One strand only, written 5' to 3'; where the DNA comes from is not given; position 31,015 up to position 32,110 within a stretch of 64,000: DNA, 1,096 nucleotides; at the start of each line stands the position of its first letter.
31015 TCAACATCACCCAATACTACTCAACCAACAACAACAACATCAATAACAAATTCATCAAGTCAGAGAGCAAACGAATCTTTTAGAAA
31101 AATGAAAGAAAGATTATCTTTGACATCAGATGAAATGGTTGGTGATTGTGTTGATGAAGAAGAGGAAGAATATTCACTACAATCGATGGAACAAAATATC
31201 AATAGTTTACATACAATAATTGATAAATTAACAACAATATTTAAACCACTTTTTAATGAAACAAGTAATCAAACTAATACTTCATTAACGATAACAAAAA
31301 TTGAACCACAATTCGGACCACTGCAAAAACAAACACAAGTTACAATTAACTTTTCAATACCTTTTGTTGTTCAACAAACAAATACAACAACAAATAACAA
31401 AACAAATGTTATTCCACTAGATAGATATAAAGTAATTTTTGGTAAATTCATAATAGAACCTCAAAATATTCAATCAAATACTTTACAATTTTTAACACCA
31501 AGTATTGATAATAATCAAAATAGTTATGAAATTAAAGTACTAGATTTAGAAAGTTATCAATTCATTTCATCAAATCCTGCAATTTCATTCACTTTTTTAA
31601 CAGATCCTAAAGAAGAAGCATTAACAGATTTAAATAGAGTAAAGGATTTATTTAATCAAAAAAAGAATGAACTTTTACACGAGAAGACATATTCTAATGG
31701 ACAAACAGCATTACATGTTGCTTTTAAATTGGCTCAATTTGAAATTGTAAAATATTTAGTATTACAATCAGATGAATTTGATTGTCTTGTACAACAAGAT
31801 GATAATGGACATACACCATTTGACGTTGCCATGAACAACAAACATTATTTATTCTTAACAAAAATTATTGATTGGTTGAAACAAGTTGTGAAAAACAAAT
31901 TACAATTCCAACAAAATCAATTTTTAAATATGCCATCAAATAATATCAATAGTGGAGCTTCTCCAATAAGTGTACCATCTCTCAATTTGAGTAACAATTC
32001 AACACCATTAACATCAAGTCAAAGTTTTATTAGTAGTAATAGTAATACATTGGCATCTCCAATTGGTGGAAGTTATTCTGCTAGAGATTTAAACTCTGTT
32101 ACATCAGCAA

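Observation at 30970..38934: Intronless 8-kb DOCK-family GEF with an N-terminal ankyrin-like segment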

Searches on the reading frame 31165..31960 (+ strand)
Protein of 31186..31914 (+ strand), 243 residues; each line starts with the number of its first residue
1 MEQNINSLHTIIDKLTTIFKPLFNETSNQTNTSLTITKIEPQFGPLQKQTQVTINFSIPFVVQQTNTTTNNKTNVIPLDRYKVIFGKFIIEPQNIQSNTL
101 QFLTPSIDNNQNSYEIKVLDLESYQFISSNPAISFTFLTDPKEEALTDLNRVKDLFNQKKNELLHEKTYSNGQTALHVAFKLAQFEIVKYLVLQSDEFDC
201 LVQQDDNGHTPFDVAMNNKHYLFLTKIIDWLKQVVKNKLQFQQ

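Call 13: find_homologous_proteins(query=window:31186-31914:+, max_evalue=0.01)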
Query seq(243 aa): 166 candidates shared short words with the query, none scored E <= 0.01.

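Call 20: search_solved_structures(query=A2, max_evalue=1, show_alignments=2)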
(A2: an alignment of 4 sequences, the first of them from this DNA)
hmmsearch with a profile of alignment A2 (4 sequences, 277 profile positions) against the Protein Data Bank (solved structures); distinct sequences matched with E-value up to 1: 253 (the best 60 are shown).
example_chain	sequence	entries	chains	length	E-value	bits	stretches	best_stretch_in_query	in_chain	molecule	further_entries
5y4d_A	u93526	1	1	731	4.2e-17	65.5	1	197-250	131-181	Ankyrin-1,Ankyrin-2,Ankyrin-2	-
4rlv_A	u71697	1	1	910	8e-17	64.6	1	197-250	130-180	Ankyrin-1, Ankyrin-2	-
1n0r_A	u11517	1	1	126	3.8e-12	49.3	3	199-250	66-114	4 ankyrin repeats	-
5vkq_A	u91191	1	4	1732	1.7e-09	40.6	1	187-247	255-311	No mechanoreceptor potential C isoform L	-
5y4f_A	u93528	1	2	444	1.9e-09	40.4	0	199-244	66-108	Ankyrin-2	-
1n0q_A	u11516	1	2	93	5.3e-08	35.7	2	199-250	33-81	3 ankyrin repeats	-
7tw3_G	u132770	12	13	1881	8.4e-08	35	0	180-249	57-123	Ankyrin-1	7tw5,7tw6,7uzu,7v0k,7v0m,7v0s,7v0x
4qfv_A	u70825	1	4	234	9.3e-08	34.9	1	200-247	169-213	ANK-N5C-281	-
5leb_A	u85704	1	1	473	1.1e-07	34.6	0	201-247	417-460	DDD_D12_06_D12_06_D12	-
4rly_A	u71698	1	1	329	1.3e-07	34.4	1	197-249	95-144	Nav1.2 - AnkB chimera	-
5lel_A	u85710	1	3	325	3.7e-07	32.9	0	199-249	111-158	DD_Off7_10_3G124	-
6mol_A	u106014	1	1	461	6.6e-07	32.1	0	200-247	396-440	Monoextended DARPin R12 (M_R12)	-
5le9_A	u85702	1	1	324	1.1e-06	31.4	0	201-247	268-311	DD_Off7_09_3G124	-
4hqd_A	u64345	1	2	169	2e-06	30.5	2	199-249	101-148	Engineered Protein OR265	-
4gmr_A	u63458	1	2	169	2.6e-06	30.2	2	197-249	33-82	OR266 DE NOVO PROTEIN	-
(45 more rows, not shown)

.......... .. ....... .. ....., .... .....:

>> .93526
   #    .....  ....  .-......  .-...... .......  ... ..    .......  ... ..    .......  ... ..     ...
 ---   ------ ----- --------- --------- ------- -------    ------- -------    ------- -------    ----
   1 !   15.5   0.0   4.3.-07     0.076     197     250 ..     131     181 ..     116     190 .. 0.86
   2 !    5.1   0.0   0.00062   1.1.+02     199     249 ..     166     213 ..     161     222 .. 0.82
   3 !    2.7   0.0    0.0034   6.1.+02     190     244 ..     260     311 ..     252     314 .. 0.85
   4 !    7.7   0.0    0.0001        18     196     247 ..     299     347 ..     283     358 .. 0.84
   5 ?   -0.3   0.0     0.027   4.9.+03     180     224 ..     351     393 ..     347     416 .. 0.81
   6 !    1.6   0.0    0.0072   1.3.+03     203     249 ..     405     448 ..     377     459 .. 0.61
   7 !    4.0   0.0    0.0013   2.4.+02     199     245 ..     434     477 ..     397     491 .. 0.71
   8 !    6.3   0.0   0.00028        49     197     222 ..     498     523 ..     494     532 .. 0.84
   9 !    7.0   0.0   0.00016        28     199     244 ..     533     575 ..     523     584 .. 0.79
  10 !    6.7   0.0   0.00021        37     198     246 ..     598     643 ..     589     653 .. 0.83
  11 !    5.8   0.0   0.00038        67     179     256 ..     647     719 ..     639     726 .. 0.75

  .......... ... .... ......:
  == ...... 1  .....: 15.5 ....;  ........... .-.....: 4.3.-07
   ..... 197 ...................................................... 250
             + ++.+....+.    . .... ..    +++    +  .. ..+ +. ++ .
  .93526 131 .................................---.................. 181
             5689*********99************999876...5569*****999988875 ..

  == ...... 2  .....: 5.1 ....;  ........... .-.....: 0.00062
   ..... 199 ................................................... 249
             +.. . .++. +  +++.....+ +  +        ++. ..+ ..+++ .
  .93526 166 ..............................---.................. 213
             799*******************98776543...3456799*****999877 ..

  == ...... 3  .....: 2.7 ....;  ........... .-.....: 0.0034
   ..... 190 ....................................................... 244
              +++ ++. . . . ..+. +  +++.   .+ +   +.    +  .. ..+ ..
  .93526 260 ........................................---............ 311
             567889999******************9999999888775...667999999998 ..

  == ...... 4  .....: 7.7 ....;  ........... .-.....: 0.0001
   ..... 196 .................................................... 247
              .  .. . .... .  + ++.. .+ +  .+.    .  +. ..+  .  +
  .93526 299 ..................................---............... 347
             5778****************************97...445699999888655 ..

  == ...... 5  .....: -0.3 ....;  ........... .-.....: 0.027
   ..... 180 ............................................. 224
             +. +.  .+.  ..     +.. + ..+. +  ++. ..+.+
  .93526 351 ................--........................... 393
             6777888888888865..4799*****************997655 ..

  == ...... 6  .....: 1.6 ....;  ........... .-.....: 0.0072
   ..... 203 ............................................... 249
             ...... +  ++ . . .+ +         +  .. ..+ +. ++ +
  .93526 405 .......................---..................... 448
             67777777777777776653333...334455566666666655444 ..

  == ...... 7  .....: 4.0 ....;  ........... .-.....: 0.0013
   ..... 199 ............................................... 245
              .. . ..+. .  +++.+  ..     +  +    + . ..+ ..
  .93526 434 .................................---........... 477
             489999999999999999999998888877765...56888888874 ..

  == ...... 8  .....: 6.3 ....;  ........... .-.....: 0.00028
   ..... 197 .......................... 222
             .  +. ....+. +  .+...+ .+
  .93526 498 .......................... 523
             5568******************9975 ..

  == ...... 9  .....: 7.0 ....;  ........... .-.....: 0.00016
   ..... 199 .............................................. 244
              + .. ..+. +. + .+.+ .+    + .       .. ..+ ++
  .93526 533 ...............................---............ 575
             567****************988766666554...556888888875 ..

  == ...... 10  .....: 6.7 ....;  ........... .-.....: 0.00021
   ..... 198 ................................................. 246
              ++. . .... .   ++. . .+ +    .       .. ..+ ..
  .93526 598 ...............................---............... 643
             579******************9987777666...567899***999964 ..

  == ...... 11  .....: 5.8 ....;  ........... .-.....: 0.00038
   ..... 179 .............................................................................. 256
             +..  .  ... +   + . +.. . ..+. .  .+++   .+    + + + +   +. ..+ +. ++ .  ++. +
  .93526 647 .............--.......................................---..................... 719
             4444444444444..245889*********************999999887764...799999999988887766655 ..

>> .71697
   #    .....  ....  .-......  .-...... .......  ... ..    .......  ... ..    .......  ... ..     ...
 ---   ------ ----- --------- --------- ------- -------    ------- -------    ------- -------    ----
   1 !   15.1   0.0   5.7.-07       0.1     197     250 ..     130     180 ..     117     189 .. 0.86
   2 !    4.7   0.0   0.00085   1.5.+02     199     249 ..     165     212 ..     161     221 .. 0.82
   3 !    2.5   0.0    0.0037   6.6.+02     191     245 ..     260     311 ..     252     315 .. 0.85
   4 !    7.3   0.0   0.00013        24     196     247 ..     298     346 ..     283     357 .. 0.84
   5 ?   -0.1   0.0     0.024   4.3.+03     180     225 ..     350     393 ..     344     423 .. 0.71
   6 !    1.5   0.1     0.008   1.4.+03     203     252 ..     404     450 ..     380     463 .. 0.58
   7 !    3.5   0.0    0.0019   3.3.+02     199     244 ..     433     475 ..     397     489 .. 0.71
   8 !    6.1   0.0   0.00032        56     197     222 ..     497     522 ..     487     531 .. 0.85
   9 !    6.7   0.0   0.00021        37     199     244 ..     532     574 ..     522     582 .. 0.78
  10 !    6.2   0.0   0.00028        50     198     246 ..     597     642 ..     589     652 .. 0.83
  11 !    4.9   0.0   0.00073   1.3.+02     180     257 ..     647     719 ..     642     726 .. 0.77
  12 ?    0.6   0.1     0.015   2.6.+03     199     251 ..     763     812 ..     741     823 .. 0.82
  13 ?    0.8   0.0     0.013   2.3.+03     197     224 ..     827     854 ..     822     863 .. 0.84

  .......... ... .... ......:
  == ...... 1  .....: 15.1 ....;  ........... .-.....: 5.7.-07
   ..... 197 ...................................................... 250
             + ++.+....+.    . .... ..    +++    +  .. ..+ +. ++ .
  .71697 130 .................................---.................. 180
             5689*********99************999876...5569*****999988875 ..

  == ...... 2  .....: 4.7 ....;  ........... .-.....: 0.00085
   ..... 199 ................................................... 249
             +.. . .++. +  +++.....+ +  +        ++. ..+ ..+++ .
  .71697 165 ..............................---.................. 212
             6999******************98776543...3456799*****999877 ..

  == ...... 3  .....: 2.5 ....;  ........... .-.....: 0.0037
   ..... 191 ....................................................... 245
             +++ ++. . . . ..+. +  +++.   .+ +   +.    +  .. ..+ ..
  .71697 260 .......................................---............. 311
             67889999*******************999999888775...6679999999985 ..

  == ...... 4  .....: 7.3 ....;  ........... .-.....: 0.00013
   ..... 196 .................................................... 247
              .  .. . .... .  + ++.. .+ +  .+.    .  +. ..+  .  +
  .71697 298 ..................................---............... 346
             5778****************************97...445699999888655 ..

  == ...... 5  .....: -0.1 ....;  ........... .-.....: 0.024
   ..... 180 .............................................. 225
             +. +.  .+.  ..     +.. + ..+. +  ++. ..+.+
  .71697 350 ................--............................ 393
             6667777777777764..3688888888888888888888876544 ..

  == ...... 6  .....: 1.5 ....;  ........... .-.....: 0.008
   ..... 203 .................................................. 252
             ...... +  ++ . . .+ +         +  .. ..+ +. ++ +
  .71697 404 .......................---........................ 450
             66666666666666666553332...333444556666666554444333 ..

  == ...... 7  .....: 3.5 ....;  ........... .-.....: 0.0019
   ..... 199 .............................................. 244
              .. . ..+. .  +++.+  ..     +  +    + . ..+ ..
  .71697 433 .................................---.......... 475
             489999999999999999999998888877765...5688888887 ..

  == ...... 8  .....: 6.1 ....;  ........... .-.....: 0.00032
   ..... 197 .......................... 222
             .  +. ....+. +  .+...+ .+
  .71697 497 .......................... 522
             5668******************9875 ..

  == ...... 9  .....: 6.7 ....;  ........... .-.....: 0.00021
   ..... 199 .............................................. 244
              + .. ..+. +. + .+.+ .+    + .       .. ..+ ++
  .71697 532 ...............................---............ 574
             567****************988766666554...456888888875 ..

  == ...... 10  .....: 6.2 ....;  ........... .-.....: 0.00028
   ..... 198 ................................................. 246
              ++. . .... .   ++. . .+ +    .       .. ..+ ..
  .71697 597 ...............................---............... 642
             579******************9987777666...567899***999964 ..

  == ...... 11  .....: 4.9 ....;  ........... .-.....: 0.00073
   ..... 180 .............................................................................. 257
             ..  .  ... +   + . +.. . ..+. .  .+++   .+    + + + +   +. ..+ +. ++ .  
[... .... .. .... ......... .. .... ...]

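Call 28: predict_structure(alignment_id=A2)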
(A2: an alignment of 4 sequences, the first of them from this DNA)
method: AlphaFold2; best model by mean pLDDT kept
length: 255 residues; sequences in the alignment: 4
mean_pLDDT: 77.0   pTM: 0.60
mean pLDDT of the five models: 77.0, 74.6, 68.5, 60.3, 58.9
residues with pLDDT >= 90: 37; 70-90: 159; 50-70: 30; < 50: 29
segments of 3 or more residues with pLDDT < 50: 1-3, 26-38, 69-81
pLDDT, mean of each block of 10 residues (from residue 1): 60 71 52 37 88 85 74 34 72 90 90 81 90 87 87 88 85 78 87 87 75 86 78 84 80 73
secondary structure, 60 per line:
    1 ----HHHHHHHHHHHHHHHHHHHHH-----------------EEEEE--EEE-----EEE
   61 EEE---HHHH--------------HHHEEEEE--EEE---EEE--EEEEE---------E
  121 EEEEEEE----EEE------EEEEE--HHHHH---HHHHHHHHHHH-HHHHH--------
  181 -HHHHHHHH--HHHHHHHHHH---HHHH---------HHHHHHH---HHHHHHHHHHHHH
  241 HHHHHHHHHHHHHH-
elements in order: H5-25 E43-47 E50-52 E58-63 H67-70 E88-92 E95-97 E101-103 E106-110 E120-127 E132-134 E141-145 H148-152 H156-166 H168-172 H182-189 H192-201 H205-208 H218-224 H228-254

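Call 30: fold_search(model_id=the predicted structure, library=pdb)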
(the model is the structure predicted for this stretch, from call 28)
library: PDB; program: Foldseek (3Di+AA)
matches with E <= 10: 1827; with E <= 0.001: 70
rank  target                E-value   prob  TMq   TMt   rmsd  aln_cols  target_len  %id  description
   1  3mlp_A                3.0e-05  1.00  0.33  0.25   7.8       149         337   13  Early B-cell Factor 1 (Ebf1) bound to DNA (released 2010-12-01)
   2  1oy3_C                6.1e-05  1.00  0.30  0.52   5.6       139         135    9  CRYSTAL STRUCTURE OF AN IKBBETA/NF-KB P65 HOMODIMER COMPLEX (released 2003-05-20)
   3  4jgm                  6.9e-05  1.00  0.30  0.63   6.4       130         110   12  Crystal structure of RelB double mutants: Y300F/I335V (released 2014-01-15)
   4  2cxk_B                7.8e-05  1.00  0.28  0.77   5.4       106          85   15  Crystal structure of the TIG domain of human calmodulin-binding transcription activator 1 (CAMTA1) (released 2005-12-30)
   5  5l5g_C                8.3e-05  1.00  0.30  0.08   4.1       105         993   15  Plexin A2 full extracellular region, domains 1 to 8 modeled, data to 10 angstrom (released 2016-07-06)
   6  3mlp_F                8.3e-05  1.00  0.29  0.25   7.6       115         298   14  Early B-cell Factor 1 (Ebf1) bound to DNA (released 2010-12-01)
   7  2cxk_A                9.9e-05  1.00  0.28  0.75   5.5       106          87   15  Crystal structure of the TIG domain of human calmodulin-binding transcription activator 1 (CAMTA1) (released 2005-12-30)
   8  2cxk_D                1.0e-04  1.00  0.28  0.77   5.5       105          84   15  Crystal structure of the TIG domain of human calmodulin-binding transcription activator 1 (CAMTA1) (released 2005-12-30)
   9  1bft_A                1.0e-04  1.00  0.30  0.66   3.3       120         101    9  STRUCTURE OF NF-KB P65 HOMODIMER BOUND TO A KB SITE (released 1998-01-28)
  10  4jhb                  1.3e-04  1.00  0.30  0.64   6.4       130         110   12  Crystal structure of RelB double mutants: Y300F/I335F (released 2013-09-04)
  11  3mlp_E                1.6e-04  1.00  0.30  0.25   6.3       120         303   13  Early B-cell Factor 1 (Ebf1) bound to DNA (released 2010-12-01)
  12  1oy3_B                1.6e-04  1.00  0.30  0.61   3.2       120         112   10  CRYSTAL STRUCTURE OF AN IKBBETA/NF-KB P65 HOMODIMER COMPLEX (released 2003-05-20)
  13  3n50_E                1.6e-04  1.00  0.29  0.49   6.4       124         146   14  Human Early B-cell factor 3 (EBF3) IPT/TIG and HLHLH domains (released 2010-06-16)
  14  3mlp_B                1.6e-04  1.00  0.30  0.23   9.4       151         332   16  Early B-cell Factor 1 (Ebf1) bound to DNA (released 2010-12-01)
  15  5l56_A                1.7e-04  1.00  0.30  0.07   4.6       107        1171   18  Plexin A1 full extracellular region, domains 1 to 10, to 4 angstrom (released 2016-07-06)
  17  2cxk_E                2.3e-04  1.00  0.28  0.75   5.5       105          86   15  Crystal structure of the TIG domain of human calmodulin-binding transcription activator 1 (CAMTA1) (released 2005-12-30)
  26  6sws_B                3.0e-04  1.00  0.29  0.61   5.6       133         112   10  The DBB dimerization domain of B-cell adaptor for PI3K (BCAP) is required for down regulation of inflammatory signalli (released 2020-02-19)
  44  6sws_A                5.5e-04  1.00  0.28  0.60   5.7       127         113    9  The DBB dimerization domain of B-cell adaptor for PI3K (BCAP) is required for down regulation of inflammatory signalli (released 2020-02-19)
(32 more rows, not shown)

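Call 79: find_related_loci(query=A2, collection=metagenome_contigs, flank=10000)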
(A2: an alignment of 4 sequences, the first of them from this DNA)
Query A2 (255 aa) in metagenome_contigs; peptide patterns used: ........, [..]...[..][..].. (x = any residue, [..] = any of these).
134 stretches matched a pattern, but none encodes a relative of the query by tblastn (E <= 1e-3).

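Call 90: search_protein_families(library=pfam, proteins=[window:31165-31960:+], max_evalue=0.1)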
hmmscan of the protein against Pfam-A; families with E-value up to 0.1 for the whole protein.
window:31165-31960:+ (265 aa): 6 families
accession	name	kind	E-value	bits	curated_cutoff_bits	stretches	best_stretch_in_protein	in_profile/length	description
PF12796.13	Ank_2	-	1.8e-07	32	27.3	1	157-228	11-73/90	Ankyrin repeats (3 copies)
PF00023.36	Ank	-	9.1e-05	23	21.1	1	178-199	1-22/33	Ankyrin repeat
PF13637.12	Ank_4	-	0.00035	21.3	22.7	1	183-227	1-42/50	Ankyrin repeats (many copies)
PF13606.12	Ank_3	-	0.0007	20.3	22.3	0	178-200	1-23/30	Ankyrin repeat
PF13857.12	Ank_5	-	0.0038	18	27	1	174-222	11-56/56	Ankyrin repeats (many copies)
PF01833.30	TIG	-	0.012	16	20.9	0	42-135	2-77/84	IPT/TIG domain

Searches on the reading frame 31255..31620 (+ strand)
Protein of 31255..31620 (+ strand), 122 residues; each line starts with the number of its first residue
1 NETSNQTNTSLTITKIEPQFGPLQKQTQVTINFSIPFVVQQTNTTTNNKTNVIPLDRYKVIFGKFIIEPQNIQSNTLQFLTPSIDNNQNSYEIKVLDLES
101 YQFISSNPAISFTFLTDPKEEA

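Call 44: search_protein_families(library=pfam, proteins=[window:31255-31620:+], max_evalue=10)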
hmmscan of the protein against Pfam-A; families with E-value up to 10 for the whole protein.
window:31255-31620:+ (122 aa): 2 families
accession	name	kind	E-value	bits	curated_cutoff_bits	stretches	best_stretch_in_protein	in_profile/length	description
PF01833.30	TIG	-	0.0024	18.3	20.9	1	12-106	2-78/84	IPT/TIG domain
PF08770.17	SoxZ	-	0.086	13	25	1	94-116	52-74/98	Sulphur oxidation protein SoxZ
